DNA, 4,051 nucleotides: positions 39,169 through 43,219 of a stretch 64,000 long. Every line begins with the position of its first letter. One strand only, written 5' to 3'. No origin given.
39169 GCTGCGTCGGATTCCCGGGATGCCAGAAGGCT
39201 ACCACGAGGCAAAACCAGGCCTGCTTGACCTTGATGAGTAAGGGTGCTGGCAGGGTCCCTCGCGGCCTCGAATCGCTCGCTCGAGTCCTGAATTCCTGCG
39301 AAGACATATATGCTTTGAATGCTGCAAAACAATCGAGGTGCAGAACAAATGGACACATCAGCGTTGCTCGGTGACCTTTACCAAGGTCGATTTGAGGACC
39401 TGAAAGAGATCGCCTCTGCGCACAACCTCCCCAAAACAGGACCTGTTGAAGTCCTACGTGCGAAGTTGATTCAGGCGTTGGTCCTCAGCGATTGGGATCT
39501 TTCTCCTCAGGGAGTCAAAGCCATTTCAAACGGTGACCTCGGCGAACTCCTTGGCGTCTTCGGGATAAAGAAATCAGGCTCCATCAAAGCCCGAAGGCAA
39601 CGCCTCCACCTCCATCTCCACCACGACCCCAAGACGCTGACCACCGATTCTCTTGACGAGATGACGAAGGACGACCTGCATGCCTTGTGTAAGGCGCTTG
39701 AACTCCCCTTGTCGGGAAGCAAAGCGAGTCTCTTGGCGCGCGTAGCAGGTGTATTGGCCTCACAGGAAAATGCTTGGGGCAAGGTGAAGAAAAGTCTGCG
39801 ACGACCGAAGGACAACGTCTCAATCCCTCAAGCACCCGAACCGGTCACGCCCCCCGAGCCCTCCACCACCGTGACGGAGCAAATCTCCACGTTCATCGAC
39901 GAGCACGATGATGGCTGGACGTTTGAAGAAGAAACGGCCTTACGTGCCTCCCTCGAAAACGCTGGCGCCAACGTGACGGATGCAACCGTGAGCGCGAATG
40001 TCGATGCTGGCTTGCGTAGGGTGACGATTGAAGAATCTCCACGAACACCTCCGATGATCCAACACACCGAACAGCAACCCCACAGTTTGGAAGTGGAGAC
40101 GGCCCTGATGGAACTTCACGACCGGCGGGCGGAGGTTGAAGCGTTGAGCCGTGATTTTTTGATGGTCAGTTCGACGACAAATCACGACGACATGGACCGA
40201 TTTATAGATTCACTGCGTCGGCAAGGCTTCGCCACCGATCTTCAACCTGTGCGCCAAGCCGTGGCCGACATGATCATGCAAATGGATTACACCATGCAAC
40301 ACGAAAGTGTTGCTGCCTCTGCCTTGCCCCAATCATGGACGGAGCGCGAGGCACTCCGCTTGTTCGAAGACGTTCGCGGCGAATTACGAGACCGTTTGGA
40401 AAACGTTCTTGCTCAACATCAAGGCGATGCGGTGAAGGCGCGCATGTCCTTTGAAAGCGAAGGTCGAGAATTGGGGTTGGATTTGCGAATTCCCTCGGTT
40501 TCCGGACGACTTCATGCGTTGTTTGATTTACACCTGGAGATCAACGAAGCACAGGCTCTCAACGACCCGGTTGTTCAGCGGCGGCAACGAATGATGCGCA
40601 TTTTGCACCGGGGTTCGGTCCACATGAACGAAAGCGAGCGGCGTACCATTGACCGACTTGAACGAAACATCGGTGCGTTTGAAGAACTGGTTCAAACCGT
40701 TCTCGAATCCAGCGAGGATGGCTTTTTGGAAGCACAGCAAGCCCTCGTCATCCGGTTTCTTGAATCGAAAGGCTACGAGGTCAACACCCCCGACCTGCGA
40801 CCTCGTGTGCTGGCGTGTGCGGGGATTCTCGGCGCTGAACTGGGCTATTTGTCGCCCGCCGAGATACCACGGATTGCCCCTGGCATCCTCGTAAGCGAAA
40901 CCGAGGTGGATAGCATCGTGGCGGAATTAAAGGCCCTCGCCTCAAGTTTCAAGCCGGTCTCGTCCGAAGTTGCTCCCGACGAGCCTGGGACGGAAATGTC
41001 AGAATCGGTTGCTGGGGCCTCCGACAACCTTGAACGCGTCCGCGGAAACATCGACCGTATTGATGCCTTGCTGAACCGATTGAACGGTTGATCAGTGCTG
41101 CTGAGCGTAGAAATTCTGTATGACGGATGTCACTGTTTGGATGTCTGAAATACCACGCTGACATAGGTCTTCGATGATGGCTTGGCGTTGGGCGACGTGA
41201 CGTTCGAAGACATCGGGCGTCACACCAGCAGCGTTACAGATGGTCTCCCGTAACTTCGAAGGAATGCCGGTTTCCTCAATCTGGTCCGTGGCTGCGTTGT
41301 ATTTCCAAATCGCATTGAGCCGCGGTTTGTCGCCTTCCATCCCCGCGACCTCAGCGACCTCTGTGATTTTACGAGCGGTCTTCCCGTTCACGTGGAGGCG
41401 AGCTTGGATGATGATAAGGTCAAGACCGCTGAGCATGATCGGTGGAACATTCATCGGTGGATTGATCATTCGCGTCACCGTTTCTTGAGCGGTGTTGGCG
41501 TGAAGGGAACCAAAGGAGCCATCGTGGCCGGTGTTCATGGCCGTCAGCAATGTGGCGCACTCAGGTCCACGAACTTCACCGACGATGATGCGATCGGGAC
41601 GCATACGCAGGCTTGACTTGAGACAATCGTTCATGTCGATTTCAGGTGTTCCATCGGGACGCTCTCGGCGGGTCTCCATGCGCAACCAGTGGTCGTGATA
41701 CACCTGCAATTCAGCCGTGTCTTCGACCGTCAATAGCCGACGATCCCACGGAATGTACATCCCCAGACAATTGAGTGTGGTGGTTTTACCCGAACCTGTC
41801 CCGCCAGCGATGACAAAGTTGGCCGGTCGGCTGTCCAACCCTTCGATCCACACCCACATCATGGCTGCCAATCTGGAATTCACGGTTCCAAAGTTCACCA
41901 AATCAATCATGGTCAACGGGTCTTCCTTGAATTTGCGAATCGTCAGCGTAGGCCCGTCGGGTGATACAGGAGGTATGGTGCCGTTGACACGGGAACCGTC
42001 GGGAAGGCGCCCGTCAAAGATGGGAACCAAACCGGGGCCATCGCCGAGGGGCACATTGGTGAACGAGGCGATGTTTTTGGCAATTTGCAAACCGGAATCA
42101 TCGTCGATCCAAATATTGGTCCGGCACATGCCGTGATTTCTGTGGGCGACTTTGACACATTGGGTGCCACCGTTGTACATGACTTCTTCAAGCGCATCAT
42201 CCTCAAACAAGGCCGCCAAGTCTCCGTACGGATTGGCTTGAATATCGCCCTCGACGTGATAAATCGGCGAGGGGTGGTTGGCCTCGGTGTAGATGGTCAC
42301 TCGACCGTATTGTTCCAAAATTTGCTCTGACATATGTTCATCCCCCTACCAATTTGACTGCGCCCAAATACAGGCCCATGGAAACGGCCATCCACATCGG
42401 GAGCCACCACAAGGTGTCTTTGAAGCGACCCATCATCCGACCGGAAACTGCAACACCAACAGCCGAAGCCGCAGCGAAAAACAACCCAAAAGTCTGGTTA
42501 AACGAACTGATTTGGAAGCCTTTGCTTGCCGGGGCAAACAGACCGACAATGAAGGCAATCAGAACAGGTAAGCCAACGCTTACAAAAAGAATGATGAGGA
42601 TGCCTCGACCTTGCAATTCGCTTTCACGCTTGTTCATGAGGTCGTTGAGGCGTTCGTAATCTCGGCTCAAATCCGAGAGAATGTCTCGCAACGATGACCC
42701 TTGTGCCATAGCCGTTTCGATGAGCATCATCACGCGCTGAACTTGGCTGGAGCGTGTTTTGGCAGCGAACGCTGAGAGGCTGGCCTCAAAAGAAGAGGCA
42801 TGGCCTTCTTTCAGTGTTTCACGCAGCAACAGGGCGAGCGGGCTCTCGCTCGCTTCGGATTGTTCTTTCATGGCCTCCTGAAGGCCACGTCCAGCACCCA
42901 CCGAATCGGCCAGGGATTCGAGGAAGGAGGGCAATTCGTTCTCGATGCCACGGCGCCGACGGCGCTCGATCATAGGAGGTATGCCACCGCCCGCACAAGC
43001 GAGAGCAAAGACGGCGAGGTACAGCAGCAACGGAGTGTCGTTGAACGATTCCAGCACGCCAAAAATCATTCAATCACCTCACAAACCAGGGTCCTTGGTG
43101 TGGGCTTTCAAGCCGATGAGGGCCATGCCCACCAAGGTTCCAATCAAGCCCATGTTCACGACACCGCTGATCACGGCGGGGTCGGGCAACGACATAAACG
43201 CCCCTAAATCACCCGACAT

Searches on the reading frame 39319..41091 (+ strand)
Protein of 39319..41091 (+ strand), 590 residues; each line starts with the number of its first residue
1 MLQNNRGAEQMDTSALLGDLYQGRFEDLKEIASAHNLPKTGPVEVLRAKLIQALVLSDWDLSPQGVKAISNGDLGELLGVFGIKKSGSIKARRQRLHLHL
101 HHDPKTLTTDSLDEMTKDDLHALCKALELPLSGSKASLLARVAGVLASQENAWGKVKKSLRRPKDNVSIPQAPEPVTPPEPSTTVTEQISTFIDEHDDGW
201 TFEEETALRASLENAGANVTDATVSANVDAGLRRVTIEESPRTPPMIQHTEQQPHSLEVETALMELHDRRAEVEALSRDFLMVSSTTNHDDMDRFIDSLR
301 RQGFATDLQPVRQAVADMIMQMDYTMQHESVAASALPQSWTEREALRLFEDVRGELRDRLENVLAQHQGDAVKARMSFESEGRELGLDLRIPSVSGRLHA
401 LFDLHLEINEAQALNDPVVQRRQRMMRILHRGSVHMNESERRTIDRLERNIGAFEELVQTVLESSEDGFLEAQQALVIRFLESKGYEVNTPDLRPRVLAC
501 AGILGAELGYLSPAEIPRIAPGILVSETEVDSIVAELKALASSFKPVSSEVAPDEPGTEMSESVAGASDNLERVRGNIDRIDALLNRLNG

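Call 54: search_protein_families(library=pfam, proteins=[window:39319-41091:+], max_evalue=0.0001)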
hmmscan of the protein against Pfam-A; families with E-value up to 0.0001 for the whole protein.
window:39319-41091:+ (590 aa): 2 families
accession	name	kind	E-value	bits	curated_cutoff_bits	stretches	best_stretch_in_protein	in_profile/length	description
PF02037.33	SAP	-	3.5e-08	33.3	23.9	0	112-142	2-32/37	SAP domain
PF18953.6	SAP_new25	-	4.3e-07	29.9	26.3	1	117-150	10-43/51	SAP domain-containing new25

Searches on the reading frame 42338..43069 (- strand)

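Call 54: search_protein_families(library=pfam, proteins=[window:42338-43069:-], max_evalue=0.0001)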
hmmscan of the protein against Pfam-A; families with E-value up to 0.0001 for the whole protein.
window:42338-43069:- (243 aa): 1 family
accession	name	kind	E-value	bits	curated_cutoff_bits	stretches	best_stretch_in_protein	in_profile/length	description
PF00482.28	T2SSF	-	4.7e-09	36.7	25.2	1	49-173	1-123/125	Type II secretion system (T2SS), protein F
